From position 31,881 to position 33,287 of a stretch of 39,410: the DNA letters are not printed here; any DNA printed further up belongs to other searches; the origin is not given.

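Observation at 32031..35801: Four-subunit molybdenum hydroxylase with the Moco subunit split into two translationally coupled genes (NdhFSLM-like)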

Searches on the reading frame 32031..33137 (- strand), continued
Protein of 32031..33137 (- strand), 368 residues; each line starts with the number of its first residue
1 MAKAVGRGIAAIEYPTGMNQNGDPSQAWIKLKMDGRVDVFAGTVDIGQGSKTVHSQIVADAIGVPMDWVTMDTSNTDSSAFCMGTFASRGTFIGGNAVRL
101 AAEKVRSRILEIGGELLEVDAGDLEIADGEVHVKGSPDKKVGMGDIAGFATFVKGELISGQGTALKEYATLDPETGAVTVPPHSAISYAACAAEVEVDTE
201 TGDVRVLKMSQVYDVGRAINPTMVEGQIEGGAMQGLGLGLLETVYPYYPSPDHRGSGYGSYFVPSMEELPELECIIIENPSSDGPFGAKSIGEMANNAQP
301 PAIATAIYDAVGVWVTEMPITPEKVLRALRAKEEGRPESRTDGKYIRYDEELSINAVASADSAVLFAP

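Call 45: list_cluster_members(proteins=[P0125, P0126, P0127, P0135, P0136, P0139, P0129, P0133, P0204, P0121])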
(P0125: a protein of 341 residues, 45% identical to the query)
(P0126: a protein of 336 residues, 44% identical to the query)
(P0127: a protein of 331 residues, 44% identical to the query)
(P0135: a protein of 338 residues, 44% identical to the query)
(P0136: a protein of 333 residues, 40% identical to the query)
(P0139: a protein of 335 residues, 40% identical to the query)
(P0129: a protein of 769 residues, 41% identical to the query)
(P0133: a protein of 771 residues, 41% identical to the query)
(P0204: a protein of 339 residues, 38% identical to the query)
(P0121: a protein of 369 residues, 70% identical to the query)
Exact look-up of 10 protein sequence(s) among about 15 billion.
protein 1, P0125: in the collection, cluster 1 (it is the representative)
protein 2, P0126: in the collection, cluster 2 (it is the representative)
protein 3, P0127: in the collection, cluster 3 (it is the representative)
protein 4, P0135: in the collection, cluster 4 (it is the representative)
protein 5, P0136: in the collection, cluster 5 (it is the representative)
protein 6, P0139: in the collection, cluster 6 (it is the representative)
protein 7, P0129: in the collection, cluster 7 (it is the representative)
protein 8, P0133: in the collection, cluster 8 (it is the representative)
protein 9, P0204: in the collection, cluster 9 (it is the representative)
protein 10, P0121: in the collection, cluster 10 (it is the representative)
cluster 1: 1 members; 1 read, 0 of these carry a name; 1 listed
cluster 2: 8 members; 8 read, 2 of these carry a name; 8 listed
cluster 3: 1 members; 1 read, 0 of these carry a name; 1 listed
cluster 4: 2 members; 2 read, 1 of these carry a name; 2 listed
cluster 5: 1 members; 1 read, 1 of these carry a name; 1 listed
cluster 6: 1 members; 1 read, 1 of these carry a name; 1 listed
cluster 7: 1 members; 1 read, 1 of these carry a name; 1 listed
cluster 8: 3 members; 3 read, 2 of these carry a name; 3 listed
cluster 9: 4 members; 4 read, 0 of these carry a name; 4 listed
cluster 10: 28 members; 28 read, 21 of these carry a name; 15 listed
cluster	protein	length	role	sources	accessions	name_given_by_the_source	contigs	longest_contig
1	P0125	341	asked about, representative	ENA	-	-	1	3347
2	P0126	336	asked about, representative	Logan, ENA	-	-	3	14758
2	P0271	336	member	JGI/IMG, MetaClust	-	\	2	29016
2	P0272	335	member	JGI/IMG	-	CO/xanthine dehydrogenase Mo-binding subunit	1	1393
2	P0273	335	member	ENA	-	-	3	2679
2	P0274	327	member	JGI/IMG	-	-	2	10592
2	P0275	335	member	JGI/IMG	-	-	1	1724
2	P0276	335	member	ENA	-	-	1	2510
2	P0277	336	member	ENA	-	-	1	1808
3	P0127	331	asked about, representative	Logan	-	-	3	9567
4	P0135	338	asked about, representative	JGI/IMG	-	nicotinate dehydrogenase medium molybdopterin subunit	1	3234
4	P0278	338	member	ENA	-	-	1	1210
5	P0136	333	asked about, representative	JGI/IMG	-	CO/xanthine dehydrogenase Mo-binding subunit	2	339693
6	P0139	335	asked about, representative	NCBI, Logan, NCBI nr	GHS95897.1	aldehyde oxidase [Synergistales bacterium]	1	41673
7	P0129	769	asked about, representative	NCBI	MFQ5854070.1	MAG: xanthine dehydrogenase family protein molybdopterin-binding subunit [Anaerolineae ...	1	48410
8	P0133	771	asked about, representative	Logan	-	-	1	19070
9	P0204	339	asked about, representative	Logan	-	-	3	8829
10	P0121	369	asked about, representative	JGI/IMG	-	CO/xanthine dehydrogenase Mo-binding subunit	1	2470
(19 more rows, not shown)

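Call 49: search_protein_families(library=pfam, proteins=[L063:7818-8549:+, L031:16736-18199:+, L027:13477-15756:-, L076:19509-20351:+, L017:15026-15883:+, L014:3075-3389:-, L055:17239-17652:-, L074:5248-6276:+, L066:2720-3685:+, L068:4819-6501:+], max_evalue=0.00001)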
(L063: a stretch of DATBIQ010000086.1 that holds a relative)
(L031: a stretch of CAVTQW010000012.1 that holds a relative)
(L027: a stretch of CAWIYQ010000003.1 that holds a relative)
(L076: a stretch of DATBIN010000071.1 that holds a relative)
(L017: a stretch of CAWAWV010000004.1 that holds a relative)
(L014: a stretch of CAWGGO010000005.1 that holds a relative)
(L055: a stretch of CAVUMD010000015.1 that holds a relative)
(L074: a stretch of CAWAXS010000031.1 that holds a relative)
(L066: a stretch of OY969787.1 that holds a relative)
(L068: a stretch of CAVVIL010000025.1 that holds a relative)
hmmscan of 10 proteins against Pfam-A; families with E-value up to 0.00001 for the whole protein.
L063:7818-8549:+ (243 aa): 3 families
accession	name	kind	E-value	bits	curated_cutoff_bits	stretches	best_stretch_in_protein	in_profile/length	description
PF13561.12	adh_short_C2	-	9.6e-54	182.9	27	1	21-239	6-234/236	Enoyl-(Acyl carrier protein) reductase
PF00106.31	adh_short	-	2e-49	168.2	26.6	1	12-190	1-189/195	short chain dehydrogenase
PF08659.16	KR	-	6.4e-10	39.7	22.6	1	54-162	58-161/180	KR domain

L031:16736-18199:+ (487 aa): 1 family
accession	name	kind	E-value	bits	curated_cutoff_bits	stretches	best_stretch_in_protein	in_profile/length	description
PF00171.27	Aldedh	-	5.1e-159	530.1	23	1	18-480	1-461/461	Aldehyde dehydrogenase family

L027:13477-15756:- (759 aa): 2 families
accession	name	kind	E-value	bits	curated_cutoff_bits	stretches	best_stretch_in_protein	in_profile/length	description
PF02286.21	Dehydratase_LU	-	2.3e-244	812.4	25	1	18-565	3-550/552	Dehydratase large subunit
PF02288.20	Dehydratase_MU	-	7.7e-20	71.3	27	1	599-708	2-106/110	Dehydratase medium subunit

L076:19509-20351:+ (280 aa): 2 families
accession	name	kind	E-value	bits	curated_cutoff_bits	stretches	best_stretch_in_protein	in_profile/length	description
PF09678.15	Caa3_CtaG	-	1.3e-44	152.8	27.7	1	30-267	2-234/237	Cytochrome c oxidase caa3 assembly factor (Caa3_CtaG)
PF07185.16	DUF1404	-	4.3e-07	30.2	29.4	1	64-179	8-93/169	Protein of unknown function (DUF1404)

L017:15026-15883:+ (285 aa): 1 family
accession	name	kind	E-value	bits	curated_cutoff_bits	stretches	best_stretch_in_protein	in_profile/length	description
PF01557.24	FAA_hydrolase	-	6.3e-22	78.7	23.9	1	73-281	2-213/214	Fumarylacetoacetate (FAA) hydrolase C-terminal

L014:3075-3389:- (104 aa): 1 family
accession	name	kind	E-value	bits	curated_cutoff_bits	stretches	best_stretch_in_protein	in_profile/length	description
PF07978.19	NIPSNAP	-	1.6e-27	96.1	22.3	1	4-102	2-102/102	NIPSNAP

L055:17239-17652:- (137 aa): 1 family
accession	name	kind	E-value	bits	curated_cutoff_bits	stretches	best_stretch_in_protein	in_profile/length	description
PF02287.20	Dehydratase_SU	-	1.2e-39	135.9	25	1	6-132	3-130/133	Dehydratase small subunit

L074:5248-6276:+ (342 aa): 1 family
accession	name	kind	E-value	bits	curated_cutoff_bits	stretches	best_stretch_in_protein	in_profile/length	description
PF00676.26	E1_dh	-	2.5e-53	181.4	22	1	28-326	2-300/300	Dehydrogenase E1 component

L066:2720-3685:+ (321 aa): 2 families
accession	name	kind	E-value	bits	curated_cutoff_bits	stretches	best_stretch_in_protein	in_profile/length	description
PF02779.29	Transket_pyr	-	2.8e-37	128.5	27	1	4-176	3-173/174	Transketolase, pyrimidine binding domain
PF02780.25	Transketolase_C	-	8.5e-27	94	25.9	1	192-309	1-122/124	Transketolase, C-terminal domain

L068:4819-6501:+ (560 aa): 2 families
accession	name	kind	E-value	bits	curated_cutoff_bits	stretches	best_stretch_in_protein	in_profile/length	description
PF01734.28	Patatin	-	7.3e-34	118.1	27.7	1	296-454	1-189/191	Patatin-like phospholipase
PF00027.35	cNMP_binding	-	4.9e-22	78.2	27.5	1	41-122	4-89/89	Cyclic nucleotide-binding domain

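Call 60: find_encoding_contigs(protein=P0136, flank=7000, max_places=1)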
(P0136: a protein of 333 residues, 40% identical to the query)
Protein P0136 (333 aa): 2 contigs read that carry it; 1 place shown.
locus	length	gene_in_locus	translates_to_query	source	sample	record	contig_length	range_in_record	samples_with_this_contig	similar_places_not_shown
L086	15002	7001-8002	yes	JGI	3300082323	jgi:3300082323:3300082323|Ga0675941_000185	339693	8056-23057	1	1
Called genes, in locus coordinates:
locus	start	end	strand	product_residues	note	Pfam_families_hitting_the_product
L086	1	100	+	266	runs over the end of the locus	PF13531:SBP_bac_11, PF01547:SBP_bac_1 (weak)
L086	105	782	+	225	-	PF00528:BPD_transp_1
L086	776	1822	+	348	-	PF00005:ABC_tran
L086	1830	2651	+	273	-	PF02625:XdhC_CoxI, PF13478:XdhC_C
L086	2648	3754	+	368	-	PF12804:NTP_transf_3, PF01966:HD (weak)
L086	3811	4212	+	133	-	-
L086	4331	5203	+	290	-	PF00941:FAD_binding_5, PF03450:CO_deh_flav_C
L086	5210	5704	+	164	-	PF00111:Fer2, PF13085:Fer2_3 (weak), PF01799:Fer2_2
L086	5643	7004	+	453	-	PF01315:Ald_Xan_dh_C, PF02738:MoCoBD_1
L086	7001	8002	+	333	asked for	PF20256:MoCoBD_2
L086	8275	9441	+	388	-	PF03453:MoeA_N, PF00994:MoCF_biosynth, PF03454:MoeA_C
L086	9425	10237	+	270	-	PF04055:Radical_SAM, PF06463:Mob_synth_C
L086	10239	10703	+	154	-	PF01967:MoaC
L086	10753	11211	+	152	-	PF03473:MOSC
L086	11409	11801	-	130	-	-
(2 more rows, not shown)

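Call 61: find_encoding_contigs(protein=P0126, flank=7000, max_places=1)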
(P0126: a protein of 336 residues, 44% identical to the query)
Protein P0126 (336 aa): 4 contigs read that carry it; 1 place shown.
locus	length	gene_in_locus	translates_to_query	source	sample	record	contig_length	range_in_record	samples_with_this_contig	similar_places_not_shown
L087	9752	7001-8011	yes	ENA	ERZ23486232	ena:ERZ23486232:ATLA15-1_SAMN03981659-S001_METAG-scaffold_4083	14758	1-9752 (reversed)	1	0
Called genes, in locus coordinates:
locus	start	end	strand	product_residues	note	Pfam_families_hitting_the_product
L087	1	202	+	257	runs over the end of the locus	PF00005:ABC_tran, PF13304:AAA_21 (faint), PF12399:BCA_ABC_TP_C (weak)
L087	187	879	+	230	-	PF00005:ABC_tran, PF13304:AAA_21 (faint)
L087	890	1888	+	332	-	PF02653:BPD_transp_2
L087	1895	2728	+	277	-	PF02653:BPD_transp_2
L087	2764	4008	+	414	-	PF00465:Fe-ADH, PF13685:Fe-ADH_2, PF25137:ADH_Fe_C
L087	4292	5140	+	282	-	PF00941:FAD_binding_5, PF03450:CO_deh_flav_C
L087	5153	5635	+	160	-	PF00111:Fer2 (weak), PF13085:Fer2_3 (weak), PF01799:Fer2_2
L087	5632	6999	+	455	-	PF01315:Ald_Xan_dh_C, PF02738:MoCoBD_1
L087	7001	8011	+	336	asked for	PF20256:MoCoBD_2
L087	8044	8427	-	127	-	-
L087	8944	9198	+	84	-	PF00589:Phage_integrase (weak)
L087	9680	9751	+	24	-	?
